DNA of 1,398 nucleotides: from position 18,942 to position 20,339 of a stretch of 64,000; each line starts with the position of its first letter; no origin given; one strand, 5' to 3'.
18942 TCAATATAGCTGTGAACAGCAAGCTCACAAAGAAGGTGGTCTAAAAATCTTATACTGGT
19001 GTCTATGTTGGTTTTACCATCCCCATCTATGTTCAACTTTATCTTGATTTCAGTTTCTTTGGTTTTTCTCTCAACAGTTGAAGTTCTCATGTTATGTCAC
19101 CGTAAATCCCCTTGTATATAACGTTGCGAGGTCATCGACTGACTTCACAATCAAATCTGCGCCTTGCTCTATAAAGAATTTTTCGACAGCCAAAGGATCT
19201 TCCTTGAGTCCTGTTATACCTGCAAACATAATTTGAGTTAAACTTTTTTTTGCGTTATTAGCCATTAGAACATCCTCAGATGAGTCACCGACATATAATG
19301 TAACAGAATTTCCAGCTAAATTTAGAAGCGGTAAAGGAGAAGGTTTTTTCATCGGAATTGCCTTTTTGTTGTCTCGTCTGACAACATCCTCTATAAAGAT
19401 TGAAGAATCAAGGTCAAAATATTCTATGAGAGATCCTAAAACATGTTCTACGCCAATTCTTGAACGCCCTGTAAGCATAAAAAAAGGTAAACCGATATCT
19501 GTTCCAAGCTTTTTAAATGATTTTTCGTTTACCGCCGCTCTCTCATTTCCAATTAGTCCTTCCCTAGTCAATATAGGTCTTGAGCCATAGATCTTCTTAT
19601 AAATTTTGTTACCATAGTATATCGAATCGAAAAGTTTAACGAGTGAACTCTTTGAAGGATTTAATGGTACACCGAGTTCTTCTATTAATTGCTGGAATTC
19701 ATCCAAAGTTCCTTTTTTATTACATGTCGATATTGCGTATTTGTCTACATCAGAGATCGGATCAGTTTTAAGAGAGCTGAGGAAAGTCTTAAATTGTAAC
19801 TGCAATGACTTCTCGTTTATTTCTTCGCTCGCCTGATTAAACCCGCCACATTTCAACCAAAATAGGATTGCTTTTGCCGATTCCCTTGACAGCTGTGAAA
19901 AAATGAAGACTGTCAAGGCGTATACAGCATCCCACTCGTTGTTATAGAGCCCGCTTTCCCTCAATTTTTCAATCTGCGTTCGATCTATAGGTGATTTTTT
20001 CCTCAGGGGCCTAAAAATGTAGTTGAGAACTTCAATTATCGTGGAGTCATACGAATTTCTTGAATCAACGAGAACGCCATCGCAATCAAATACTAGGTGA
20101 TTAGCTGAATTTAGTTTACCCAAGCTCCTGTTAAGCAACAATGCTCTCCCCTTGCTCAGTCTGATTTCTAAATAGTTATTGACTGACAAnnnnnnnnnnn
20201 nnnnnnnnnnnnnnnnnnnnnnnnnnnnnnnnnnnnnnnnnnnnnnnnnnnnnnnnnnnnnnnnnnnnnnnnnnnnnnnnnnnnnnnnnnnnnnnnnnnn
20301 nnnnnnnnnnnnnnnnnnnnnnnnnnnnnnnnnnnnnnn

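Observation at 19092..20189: HAD-superfamily phosphatase embedded in the his operon: candidate missing histidinol-phosphate phosphatase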

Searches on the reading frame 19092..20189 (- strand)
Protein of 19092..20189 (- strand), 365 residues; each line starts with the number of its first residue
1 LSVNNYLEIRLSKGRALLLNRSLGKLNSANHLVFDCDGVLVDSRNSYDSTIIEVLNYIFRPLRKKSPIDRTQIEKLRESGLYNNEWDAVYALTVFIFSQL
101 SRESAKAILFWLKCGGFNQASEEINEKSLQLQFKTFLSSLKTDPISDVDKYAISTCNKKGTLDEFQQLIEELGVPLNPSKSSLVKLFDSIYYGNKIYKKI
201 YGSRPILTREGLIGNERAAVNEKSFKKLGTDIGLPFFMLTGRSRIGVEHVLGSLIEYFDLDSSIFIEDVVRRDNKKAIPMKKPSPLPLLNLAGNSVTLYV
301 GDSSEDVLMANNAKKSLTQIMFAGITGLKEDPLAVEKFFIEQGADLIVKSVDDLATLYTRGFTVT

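Call 3: search_protein_families(library=pfam, proteins=[window:19092-20189:-], max_evalue=0.01)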
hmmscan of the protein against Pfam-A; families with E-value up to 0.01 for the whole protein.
window:19092-20189:- (365 aa): 3 families
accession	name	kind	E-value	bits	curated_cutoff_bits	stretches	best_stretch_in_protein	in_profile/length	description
PF00702.32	Hydrolase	-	1.4e-06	29.2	26.4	0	233-313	114-190/191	haloacid dehalogenase-like hydrolase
PF13419.12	HAD_2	-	9.7e-05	23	23.8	0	279-314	132-172/178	Haloacid dehalogenase-like hydrolase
PF00615.24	RGS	-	0.00093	20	23.9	1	102-162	22-82/117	Regulator of G protein signaling domain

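Call 4: search_protein_families(library=ncbifam, proteins=[window:19092-20189:-], max_evalue=0.01)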
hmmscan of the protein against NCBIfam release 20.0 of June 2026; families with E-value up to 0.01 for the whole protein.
window:19092-20189:- (365 aa): 6 families
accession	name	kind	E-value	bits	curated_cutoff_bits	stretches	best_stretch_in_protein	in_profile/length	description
TIGR01548.1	HAD-SF-IA-hyp1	hypoth_equivalog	4.2e-15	55.8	140.2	1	32-313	3-197/197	TIGR01548 family HAD-type hydrolase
NF009695.0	PRK13222.1-2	equivalog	5.8e-05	22.7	225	1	277-316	145-189/226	phosphoglycolate phosphatase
TIGR01549.1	HAD-SF-IA-v1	subfamily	0.0003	21.2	23.3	0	282-313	113-148/149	HAD-IA family hydrolase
TIGR01449.2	PGP_bact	equivalog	0.0011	18.6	180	0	277-313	136-177/213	phosphoglycolate phosphatase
TIGR01662.1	HAD-SF-IIIA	subfamily_domain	0.0057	16.8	44.6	0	278-315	89-133/141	HAD-IIIA family hydrolase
TIGR01672.1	AphA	equivalog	0.0064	16.1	195.8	1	236-323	133-213/237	acid phosphatase AphA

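Call 5: find_homologous_proteins(query=window:19092-20189:-, max_evalue=0.001)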
Query window:19092-20189:- (365 aa): 49 proteins with E <= 0.001 among 4352 candidates.
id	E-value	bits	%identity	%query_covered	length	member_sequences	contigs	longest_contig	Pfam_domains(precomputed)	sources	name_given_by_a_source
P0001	6.3e-225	764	100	95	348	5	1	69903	PF00702.33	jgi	-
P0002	7.7e-149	514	66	99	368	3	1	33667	PF00702.33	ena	-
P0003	4.7e-138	478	62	95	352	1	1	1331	PF00702.33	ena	-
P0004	5.4e-106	373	52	98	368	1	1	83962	PF00702.33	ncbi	ncbi:MAG: hypothetical protein ACUVQ8_04040 [Nitrososphaeria archaeon]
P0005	8.7e-104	365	49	99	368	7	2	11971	PF00702.33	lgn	-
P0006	2.6e-100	354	48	98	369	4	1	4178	PF00702.33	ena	-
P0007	2.1e-98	348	50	94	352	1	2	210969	PF13419.13,PF00702.33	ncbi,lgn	ncbi:MAG: hypothetical protein QXJ17_07655 [Nitrososphaeria archaeon]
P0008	2.3e-96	341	47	98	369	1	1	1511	PF00702.33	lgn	-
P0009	2.9e-90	321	45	90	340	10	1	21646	PF00702.33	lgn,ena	-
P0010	8.2e-86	306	44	97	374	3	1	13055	PF13419.13,PF00702.33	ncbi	ncbi:MAG: HAD family hydrolase [Thermoprotei archaeon]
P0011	5.7e-83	297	42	100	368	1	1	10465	PF00702.33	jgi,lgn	-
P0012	6.3e-83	297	42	96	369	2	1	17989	PF00702.33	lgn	-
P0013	1.2e-82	296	41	98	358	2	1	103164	PF13419.13,PF00702.33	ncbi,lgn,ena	-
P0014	1.9e-82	295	43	95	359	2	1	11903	PF13419.13,PF00702.33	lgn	-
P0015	1.7e-81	292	42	96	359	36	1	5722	PF13419.13,PF00702.33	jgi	-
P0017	2.4e-78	282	42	89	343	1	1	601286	PF13419.13,PF00702.33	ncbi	ncbi:MAG: hypothetical protein QW128_02910 [Thermoprotei archaeon]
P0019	1.1e-37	148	34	93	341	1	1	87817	PF00702.33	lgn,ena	-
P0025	8.4e-30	122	28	88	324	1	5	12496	PF13419.13,PF00702.33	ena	-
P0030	4.6e-29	120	27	88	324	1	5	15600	PF13419.13,PF00702.33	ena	-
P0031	5.7e-29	119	27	88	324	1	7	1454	PF13419.13,PF00702.33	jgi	-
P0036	9.4e-28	115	27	88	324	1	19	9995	PF13419.13,PF00702.33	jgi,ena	-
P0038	1.4e-27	115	27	88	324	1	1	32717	PF13419.13,PF00702.33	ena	-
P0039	1.4e-27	115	28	88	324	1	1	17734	PF13419.13,PF00702.33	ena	-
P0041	1.5e-27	115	28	88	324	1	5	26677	PF13419.13,PF00702.33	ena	-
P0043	2.1e-27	114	27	88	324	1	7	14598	PF13419.13,PF00702.33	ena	-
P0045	1.8e-26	111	27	88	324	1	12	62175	PF13419.13,PF00702.33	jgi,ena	-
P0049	2.1e-24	104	29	89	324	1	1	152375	PF13419.13,PF00702.33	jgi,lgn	-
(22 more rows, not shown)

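Call 6: search_solved_structures(query=window:19092-20189:-, max_evalue=1, show_alignments=2)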
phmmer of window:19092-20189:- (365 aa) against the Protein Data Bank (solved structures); distinct sequences matched with E-value up to 1: 6.
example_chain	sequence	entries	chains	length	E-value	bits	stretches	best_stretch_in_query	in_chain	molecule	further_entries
6iah_A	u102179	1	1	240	9.5e-05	25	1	32-103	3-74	Hydrolase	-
2hdo_A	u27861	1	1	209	0.084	15.3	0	31-88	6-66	Phosphoglycolate phosphatase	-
8h67_M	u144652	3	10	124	0.11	14.9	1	95-175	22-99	CRISPR associated protein Cas11b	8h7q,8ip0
2i59_A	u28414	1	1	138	0.64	12.4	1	98-145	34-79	Regulator of G-protein signaling 10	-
2dlr_A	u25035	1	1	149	0.75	12.1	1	98-145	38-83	Regulator of G-protein signaling 10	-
2ihb_B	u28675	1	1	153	0.87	11.9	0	104-145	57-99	Regulator of G-protein signalling 10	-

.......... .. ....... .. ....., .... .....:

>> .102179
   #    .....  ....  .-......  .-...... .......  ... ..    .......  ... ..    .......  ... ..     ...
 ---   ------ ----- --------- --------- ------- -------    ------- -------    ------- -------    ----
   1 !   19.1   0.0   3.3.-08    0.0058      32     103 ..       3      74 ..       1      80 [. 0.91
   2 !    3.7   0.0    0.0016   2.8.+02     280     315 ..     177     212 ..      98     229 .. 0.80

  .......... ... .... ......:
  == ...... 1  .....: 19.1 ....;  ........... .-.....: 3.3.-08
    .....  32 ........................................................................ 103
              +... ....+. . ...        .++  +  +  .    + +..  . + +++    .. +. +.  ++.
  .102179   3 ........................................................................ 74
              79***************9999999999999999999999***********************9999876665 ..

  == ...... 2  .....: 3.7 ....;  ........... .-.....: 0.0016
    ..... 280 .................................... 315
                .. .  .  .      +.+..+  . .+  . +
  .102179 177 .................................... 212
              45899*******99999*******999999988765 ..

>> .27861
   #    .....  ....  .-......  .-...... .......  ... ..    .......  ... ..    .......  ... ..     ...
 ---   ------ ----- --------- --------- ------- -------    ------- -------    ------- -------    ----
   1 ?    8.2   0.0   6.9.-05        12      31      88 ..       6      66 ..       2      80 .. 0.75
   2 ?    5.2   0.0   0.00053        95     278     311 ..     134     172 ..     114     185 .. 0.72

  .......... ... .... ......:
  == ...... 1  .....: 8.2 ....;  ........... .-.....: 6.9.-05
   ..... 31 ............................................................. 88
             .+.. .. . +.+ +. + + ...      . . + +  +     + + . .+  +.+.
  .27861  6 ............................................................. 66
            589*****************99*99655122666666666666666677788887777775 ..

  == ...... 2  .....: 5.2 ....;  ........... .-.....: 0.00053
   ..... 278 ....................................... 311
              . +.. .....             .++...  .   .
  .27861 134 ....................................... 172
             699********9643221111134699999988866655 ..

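Call 7: find_encoding_contigs(protein=P0049, flank=8000, max_places=3)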
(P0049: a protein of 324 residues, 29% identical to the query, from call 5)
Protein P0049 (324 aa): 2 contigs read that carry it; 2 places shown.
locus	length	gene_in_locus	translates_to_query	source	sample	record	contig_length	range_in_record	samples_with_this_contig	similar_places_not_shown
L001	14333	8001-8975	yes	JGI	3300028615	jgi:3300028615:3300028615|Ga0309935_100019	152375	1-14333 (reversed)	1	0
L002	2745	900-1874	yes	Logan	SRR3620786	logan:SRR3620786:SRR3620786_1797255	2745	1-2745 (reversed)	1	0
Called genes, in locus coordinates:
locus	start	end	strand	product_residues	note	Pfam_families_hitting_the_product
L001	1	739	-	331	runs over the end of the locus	PF01866:Diphthamide_syn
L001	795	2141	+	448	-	PF22641:TiaS_TCKD, PF08489:TiaS_FLD, PF23783:Zn_ribbon_TiaS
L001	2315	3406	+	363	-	PF07995:GSDH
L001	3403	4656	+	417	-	PF00368:HMG-CoA_red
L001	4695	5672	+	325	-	PF01634:HisG, PF08029:HisG_C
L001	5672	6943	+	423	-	PF00815:Histidinol_dh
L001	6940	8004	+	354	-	PF00155:Aminotran_1_2, PF04864:Alliinase_C (weak)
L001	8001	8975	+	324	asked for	PF00702:Hydrolase, PF13419:HAD_2 (weak)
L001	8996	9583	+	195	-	PF00475:IGPD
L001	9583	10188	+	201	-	PF00117:GATase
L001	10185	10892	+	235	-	PF00977:His_biosynth, PF00218:IGPS (faint), PF01884:PcrB (faint)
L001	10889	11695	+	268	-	PF00977:His_biosynth, PF01207:Dus (weak), PF03060:NMO (faint)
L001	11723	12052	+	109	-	PF01502:PRA-CH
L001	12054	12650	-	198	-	-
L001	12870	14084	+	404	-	PF00291:PALP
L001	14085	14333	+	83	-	?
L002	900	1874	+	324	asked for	PF00702:Hydrolase, PF13419:HAD_2 (weak)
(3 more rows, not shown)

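Call 8: find_encoding_contigs(protein=P0017, flank=8000, max_places=2)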
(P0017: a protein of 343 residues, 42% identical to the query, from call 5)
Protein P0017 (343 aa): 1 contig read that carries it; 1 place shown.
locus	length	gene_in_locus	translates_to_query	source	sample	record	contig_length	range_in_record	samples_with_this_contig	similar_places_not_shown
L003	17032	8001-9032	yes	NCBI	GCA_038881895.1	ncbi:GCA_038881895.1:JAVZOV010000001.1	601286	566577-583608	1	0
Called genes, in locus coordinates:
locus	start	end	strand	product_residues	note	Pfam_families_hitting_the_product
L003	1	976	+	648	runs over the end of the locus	PF00890:FAD_binding_2 (weak), PF07992:Pyr_redox_2 (weak), PF12831:FAD_oxidored (weak), PF12838:Fer4_7 (weak), PF13187:Fer4_9 (weak), PF00037:Fer4 (weak), PF12838:Fer4_7, PF14697:Fer4_21, +9 more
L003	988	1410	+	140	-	PF02662:FlpD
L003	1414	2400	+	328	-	PF01058:Oxidored_q6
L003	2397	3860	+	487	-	PF27537:HoxH, PF00374:NiFeSe_Hases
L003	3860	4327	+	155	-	PF01750:HycI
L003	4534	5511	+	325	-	PF01634:HisG, PF08029:HisG_C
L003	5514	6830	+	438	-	PF00815:Histidinol_dh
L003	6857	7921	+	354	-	PF00155:Aminotran_1_2, PF04864:Alliinase_C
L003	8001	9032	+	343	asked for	PF00702:Hydrolase (faint), PF13419:HAD_2 (faint)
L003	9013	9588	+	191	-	PF00475:IGPD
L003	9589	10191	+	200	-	PF00117:GATase, PF07685:GATase_3 (weak), PF01174:SNO (faint)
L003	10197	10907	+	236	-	PF00977:His_biosynth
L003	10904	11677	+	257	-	PF00977:His_biosynth, PF02581:TMP-TENI (faint), PF01207:Dus (faint), PF03060:NMO (faint), PF05690:ThiG (faint), PF04309:G3P_antiterm (faint)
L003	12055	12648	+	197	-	PF00156:Pribosyltran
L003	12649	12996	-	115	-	-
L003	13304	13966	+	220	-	PF01810:LysE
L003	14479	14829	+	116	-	-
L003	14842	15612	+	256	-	-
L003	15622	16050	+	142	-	-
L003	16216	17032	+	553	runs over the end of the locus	PF18158:AidB_N (weak), PF02770:Acyl-CoA_dh_M, PF00441:Acyl-CoA_dh_1, PF08028:Acyl-CoA_dh_2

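Call 9: find_encoding_contigs(protein=P0019, flank=8000, max_places=2)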
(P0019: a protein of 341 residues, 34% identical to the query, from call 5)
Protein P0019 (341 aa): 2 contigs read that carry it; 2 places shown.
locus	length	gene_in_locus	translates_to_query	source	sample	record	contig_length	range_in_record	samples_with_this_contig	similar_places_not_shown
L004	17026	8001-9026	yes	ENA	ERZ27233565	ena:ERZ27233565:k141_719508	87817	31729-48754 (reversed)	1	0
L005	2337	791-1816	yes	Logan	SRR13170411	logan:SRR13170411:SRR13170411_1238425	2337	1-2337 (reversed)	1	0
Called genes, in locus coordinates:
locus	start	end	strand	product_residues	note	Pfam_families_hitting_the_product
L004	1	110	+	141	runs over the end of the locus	-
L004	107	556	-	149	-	PF02926:THUMP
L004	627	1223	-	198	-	PF01300:Sua5_yciO_yrdC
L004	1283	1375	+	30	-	-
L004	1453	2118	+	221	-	PF00121:TIM, PF05690:ThiG (faint)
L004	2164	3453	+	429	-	PF02812:ELFV_dehydrog_N, PF00208:ELFV_dehydrog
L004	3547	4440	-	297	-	PF00316:FBPase, PF18913:FBPase_C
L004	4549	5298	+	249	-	PF01791:DeoC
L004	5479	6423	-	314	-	PF01061:ABC2_membrane, PF12698:ABC2_membrane_3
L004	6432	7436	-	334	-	PF00005:ABC_tran, PF13304:AAA_21 (faint), PF13732:DrrA1-3_C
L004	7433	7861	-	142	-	PF03551:PadR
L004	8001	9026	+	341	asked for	PF00702:Hydrolase (faint)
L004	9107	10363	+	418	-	PF02812:ELFV_dehydrog_N, PF00208:ELFV_dehydrog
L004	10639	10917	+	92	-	PF13717:Zn_ribbon_4 (faint)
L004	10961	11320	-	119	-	-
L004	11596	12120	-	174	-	-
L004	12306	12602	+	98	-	-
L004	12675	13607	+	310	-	PF00355:Rieske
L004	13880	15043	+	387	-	PF13506:Glyco_transf_21, PF00535:Glycos_transf_2, PF10111:Glyco_tranf_2_2 (faint), PF13641:Glyco_tranf_2_3, PF01644:Chitin_synth_1 (weak), PF03142:Chitin_synth_2 (weak), PF13632:Glyco_trans_2_3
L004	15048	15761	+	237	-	-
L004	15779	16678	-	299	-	PF00762:Ferrochelatase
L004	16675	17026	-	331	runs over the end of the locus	PF01208:URO-D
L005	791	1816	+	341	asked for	PF00702:Hydrolase (faint)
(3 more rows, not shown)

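Call 19: find_related_loci(query=A1, collection=genome_contigs, flank=6000)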
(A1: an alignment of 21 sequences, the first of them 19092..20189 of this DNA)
Query A1 (365 aa) in genome_contigs; peptide patterns used: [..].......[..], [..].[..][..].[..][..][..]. (x = any residue, [..] = any of these).
600 stretches matched a pattern (row limit reached: there are more); 27 encode a relative of the query (tblastn E <= 1e-3); 27 distinct loci.
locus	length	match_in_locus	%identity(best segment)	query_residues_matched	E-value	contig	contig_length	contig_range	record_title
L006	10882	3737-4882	29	6-357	2e-43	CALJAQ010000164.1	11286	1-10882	MAG: uncultured Nitrososphaerales archaeon isolate S1_Bin_METABAT__227_1 genome assembly, contig: c_000002056589, whole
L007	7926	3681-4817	27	6-354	5e-39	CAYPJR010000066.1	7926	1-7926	MAG TPA_asm: uncultured Candidatus Bathyarchaeia archaeon isolate SRP104967_co1_31 genome assembly, contig: NODE_3120_le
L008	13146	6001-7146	28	5-354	3e-38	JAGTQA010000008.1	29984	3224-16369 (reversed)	MAG: Candidatus Bathyarchaeota archaeon isolate JZ_bin_14 JZ_bin_14_NODE_629, whole genome shotgun sequence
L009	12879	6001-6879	28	30-354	8e-37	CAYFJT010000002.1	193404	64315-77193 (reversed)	MAG TPA_asm: uncultured Nitrosopumilaceae archaeon isolate ERP019367_co1_134 genome assembly, contig: NODE_94_length_193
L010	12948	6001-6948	30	1-352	1e-35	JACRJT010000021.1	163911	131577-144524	MAG: Thaumarchaeota archaeon isolate NC_groundwater_1836_Pr3_B-0.1um_40_14 SR-2_scaffold_141_1268928, whole genome shotg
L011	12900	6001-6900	28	23-351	6e-35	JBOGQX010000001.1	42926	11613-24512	MAG: Nitrosotalea sp. isolate TC-B4_metabat2.bin.1 k127_103788, whole genome shotgun sequence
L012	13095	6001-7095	28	5-354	5e-35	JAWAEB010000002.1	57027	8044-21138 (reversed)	MAG: Nitrososphaerota archaeon isolate QQ_201901_bins_112 QQ_201901_bins_112_scaffold_2, whole genome shotgun sequence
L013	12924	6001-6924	28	16-357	2e-34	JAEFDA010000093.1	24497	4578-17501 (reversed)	MAG: Thaumarchaeota archaeon isolate TS contig-70_184_length_24498_read-count_476741, whole genome shotgun sequence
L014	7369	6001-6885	28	26-351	4e-33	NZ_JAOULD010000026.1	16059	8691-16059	MAG: Nitrosopumilus sp. isolate 8_1_Jan_SF_Bin66 8_1_Jan_SF_Bin66_scaffold_1610_c1, whole genome shotgun sequence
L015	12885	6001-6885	28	26-351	3e-33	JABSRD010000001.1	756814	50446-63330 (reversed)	MAG: Nitrosopumilus sp. isolate DT_77 DT-Nitrosopumilus-1_scaffold_1, whole genome shotgun sequence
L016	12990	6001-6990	27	8-352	9e-33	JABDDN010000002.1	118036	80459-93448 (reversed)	MAG: Thaumarchaeota archaeon isolate BWMinHeated_Nextera61_MAG2 3300020873.a:Ga0207129_1002, whole genome shotgun sequen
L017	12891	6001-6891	30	25-352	1e-32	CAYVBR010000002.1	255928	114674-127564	MAG TPA_asm: uncultured Candidatus Nitrosotenuis sp. isolate binchicken_co200_70 genome assembly, contig: k141_93031, wh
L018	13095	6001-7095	26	3-352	4e-32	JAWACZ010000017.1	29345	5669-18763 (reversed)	MAG: Candidatus Caldarchaeum sp. isolate QQ_201709_bins_146 QQ_201709_bins_146_scaffold_17, whole genome shotgun sequenc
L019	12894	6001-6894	28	23-352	2e-31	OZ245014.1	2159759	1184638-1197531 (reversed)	MAG: Nitrosarchaeum sp. isolate 6c44fd2d-09a9-4874-8e7b-1c6d34cb83b8 genome assembly, chromosome: 1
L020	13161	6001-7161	25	5-358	3e-32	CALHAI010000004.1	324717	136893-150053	MAG: uncultured Blastocatellia bacterium isolate H1_Bin_METABAT__179_1_1 genome assembly, contig: c_000000011405, whole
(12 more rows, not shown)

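Call 23: list_cluster_members(proteins=[P0036, P0045, P0041, P0043, P0030, P0025, P0031, P0038, P0039, P0001])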
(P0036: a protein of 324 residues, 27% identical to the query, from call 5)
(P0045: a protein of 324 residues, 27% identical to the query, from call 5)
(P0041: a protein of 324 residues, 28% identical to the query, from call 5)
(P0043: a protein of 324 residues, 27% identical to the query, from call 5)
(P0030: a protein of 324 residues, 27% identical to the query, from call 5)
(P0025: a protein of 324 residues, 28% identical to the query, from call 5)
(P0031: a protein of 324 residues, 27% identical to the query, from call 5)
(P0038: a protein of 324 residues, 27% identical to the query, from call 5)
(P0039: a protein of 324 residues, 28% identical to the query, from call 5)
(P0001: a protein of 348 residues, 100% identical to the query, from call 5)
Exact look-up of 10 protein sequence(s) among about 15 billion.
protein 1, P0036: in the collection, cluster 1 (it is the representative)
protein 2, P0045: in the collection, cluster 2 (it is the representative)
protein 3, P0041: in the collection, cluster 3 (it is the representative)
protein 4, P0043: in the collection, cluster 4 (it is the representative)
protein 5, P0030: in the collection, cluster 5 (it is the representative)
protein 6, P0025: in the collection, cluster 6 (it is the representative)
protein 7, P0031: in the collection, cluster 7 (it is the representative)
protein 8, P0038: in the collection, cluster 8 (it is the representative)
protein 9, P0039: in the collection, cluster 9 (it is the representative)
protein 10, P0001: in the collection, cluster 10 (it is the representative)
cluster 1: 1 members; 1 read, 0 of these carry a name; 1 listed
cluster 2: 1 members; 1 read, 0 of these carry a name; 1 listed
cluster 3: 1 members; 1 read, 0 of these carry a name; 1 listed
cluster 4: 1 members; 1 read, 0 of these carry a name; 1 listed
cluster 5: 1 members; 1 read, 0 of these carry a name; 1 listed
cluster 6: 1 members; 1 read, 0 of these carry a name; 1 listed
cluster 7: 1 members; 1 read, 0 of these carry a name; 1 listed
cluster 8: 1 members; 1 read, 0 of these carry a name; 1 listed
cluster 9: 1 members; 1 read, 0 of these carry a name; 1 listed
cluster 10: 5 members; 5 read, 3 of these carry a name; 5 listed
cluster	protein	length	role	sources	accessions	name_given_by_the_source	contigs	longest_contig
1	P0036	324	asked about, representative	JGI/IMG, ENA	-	-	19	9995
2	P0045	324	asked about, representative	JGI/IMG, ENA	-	-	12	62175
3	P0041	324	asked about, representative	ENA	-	-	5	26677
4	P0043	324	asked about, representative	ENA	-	-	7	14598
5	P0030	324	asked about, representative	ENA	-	-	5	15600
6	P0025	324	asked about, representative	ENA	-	-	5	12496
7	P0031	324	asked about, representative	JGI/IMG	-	-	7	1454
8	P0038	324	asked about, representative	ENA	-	-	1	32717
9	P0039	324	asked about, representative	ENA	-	-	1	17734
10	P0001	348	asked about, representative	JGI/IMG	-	-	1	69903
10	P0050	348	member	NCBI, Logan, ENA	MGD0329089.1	MAG: hypothetical protein ABSB40_01430 [Nitrososphaeria archaeon]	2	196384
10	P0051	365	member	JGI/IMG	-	phosphoglycolate phosphatase-like HAD superfamily hydrolase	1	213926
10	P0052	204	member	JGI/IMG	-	phosphoglycolate phosphatase-like HAD superfamily hydrolase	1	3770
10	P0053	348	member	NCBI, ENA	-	-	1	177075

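Call 37: predict_structure(alignment_id=A1)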
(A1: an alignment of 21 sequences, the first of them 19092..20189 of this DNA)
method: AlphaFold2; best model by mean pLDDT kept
length: 365 residues; sequences in the alignment: 21
mean_pLDDT: 91.5   pTM: 0.88
mean pLDDT of the five models: 91.5, 90.5, 90.5, 90.2, 89.7
residues with pLDDT >= 90: 274; 70-90: 77; 50-70: 13; < 50: 1
segments of 3 or more residues with pLDDT < 50: none
pLDDT, mean of each block of 10 residues (from residue 1): 82 90 88 96 90 94 80 87 90 96 93 79 78 94 92 97 98 91 97 96 94 95 93 93 95 97 95 88 94 95 94 95 94 93 96 91 61
secondary structure, 60 per line:
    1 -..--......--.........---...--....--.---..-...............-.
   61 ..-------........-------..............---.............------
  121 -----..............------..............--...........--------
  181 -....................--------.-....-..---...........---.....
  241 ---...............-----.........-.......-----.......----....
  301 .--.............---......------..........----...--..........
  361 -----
elements in order: E6-11 E14-19 E31-34 H44-58 H70-77 H85-98 H102-114 H126-139 H146-159 H162-172 H182-201 H212-215 H222-232 E236-240 H244-257 H266-272 H274-280 H286-292 E297-301 H304-316 E320-325 H332-341 E346-348 H351-360
